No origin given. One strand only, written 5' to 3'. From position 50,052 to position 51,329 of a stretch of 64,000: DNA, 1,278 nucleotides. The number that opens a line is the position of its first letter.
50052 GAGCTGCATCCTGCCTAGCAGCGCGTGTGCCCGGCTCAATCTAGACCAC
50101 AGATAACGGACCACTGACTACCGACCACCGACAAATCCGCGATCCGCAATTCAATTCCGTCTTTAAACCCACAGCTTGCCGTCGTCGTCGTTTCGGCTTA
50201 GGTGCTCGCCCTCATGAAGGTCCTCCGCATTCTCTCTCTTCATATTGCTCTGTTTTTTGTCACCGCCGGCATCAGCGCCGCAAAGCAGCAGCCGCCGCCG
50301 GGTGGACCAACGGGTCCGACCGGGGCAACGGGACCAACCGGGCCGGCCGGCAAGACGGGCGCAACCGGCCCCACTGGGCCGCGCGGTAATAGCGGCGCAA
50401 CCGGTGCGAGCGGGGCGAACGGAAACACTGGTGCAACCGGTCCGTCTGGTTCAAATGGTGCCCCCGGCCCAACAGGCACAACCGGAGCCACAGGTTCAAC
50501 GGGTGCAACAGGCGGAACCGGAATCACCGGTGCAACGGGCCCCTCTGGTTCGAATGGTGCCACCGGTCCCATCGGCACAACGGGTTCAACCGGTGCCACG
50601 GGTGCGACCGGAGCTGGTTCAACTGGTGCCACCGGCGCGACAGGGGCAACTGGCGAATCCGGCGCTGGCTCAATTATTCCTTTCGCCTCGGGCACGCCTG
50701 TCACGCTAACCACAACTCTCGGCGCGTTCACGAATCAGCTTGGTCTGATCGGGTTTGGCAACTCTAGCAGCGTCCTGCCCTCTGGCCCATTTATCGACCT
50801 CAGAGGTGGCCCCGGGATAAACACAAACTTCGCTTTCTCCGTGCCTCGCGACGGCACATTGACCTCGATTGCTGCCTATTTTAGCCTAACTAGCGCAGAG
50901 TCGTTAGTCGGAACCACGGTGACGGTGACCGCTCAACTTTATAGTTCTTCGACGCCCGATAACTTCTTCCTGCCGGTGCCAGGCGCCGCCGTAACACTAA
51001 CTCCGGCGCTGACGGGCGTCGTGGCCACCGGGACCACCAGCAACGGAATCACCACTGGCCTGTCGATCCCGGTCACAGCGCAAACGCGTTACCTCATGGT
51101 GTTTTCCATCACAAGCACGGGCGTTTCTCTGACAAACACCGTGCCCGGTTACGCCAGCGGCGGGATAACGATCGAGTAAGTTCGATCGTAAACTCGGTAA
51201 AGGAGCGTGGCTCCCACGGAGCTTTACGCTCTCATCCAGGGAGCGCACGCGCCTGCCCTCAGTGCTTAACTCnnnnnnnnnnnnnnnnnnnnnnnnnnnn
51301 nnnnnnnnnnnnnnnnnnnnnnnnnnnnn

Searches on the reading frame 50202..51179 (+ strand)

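Call 50: search_protein_families(library=pfam, proteins=[window:50202-51179:+], max_evalue=0.00001)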
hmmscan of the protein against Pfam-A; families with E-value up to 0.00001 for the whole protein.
window:50202-51179:+ (325 aa): 1 family
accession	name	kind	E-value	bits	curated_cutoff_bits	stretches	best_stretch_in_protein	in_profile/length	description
PF01391.23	Collagen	-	2.1e-15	56.7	27.2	1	35-89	4-58/60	Collagen triple helix repeat (20 copies)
